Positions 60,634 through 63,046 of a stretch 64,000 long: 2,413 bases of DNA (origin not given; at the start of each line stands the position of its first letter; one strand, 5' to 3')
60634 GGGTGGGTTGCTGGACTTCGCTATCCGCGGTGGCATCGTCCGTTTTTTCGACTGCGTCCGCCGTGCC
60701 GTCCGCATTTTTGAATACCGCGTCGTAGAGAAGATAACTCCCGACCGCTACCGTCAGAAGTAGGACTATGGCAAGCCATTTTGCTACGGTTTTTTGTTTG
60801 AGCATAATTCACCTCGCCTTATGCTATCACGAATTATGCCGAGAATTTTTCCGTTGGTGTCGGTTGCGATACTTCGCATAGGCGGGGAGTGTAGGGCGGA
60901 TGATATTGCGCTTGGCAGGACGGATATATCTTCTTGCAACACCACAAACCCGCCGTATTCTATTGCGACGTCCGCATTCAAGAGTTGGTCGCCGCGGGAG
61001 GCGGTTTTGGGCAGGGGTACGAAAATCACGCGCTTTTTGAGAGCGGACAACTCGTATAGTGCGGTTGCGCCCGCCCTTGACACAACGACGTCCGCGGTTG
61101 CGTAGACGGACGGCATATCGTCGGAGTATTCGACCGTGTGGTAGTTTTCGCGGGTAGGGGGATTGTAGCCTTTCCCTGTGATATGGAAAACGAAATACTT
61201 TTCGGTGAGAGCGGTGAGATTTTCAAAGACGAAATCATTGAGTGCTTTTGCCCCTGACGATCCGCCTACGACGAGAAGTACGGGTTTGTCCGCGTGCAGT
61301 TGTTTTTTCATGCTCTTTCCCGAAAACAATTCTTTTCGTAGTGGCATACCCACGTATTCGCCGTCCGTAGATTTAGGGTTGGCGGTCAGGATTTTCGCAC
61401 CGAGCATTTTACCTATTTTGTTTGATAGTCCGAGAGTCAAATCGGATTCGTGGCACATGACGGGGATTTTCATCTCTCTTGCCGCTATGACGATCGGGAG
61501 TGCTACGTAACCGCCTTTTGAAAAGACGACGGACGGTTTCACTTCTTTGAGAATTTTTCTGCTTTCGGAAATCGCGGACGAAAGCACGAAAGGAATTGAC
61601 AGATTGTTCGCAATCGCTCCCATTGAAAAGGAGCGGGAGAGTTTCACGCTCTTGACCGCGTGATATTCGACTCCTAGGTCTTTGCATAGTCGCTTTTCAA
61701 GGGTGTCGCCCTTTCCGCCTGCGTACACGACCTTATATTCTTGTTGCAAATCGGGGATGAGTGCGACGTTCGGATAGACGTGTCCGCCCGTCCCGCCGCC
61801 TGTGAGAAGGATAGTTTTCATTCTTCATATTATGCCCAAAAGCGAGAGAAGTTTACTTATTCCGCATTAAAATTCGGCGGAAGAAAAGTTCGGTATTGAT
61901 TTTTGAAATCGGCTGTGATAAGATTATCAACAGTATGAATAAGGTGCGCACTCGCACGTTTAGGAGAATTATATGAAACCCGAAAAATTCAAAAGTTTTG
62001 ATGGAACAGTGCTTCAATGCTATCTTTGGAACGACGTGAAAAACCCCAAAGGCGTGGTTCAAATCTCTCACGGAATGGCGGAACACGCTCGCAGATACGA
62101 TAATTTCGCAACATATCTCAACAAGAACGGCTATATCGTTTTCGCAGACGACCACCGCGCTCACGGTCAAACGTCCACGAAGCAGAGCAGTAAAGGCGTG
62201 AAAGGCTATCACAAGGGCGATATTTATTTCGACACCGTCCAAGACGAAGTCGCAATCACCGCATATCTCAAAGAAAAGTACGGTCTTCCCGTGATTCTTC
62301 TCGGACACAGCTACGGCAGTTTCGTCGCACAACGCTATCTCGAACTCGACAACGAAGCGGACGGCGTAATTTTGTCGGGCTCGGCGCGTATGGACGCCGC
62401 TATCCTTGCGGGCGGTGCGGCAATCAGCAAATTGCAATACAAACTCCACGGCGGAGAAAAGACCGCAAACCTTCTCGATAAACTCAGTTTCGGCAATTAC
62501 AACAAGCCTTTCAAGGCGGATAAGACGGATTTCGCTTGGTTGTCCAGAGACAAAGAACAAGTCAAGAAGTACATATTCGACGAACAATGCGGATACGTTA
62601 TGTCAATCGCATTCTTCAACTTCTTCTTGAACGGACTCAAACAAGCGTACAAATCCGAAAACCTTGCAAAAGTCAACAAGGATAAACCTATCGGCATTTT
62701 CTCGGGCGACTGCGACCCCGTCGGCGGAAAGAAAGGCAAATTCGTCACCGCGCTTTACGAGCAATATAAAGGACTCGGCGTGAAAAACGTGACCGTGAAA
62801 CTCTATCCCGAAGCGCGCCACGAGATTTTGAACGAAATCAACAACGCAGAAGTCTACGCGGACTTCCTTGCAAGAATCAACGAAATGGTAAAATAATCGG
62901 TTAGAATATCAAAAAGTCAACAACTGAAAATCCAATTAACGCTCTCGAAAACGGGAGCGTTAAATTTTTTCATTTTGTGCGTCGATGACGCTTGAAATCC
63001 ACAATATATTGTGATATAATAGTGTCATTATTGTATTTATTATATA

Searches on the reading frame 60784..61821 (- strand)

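Call 91: search_protein_families(library=pfam, proteins=[window:60784-61821:-])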
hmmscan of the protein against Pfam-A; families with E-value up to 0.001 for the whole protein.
window:60784-61821:- (345 aa): 2 families
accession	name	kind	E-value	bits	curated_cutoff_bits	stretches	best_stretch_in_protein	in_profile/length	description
PF03033.26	Glyco_transf_28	-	5.5e-28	98.2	26.2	1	4-138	1-131/139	Glycosyltransferase family 28 N-terminal domain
PF04101.22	Glyco_tran_28_C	-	1.9e-27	96.8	22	1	181-306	1-137/166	Glycosyltransferase family 28 C-terminal domain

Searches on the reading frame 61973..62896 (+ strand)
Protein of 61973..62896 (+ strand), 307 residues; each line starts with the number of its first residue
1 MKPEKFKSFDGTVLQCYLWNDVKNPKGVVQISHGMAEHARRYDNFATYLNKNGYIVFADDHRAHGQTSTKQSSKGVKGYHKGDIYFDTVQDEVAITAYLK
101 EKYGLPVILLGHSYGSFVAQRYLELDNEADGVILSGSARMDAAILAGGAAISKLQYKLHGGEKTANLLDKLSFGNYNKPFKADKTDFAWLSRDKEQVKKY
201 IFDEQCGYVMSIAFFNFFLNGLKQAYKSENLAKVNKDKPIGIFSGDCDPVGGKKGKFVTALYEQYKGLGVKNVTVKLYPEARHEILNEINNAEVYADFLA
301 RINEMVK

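Call 91: search_protein_families(library=pfam, proteins=[window:61973-62896:+])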
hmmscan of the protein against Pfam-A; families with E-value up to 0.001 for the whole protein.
window:61973-62896:+ (307 aa): 3 families
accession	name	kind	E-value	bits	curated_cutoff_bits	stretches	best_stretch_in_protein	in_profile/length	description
PF12146.15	Hydrolase_4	-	4.9e-41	141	27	1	24-289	2-238/239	Serine aminopeptidase, S33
PF00561.26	Abhydrolase_1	-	1.9e-10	41.3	25.8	1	31-141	5-104/245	alpha/beta hydrolase fold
PF12697.13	Abhydrolase_6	-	1.2e-05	26.5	26.3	1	33-147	5-104/217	Alpha/beta hydrolase family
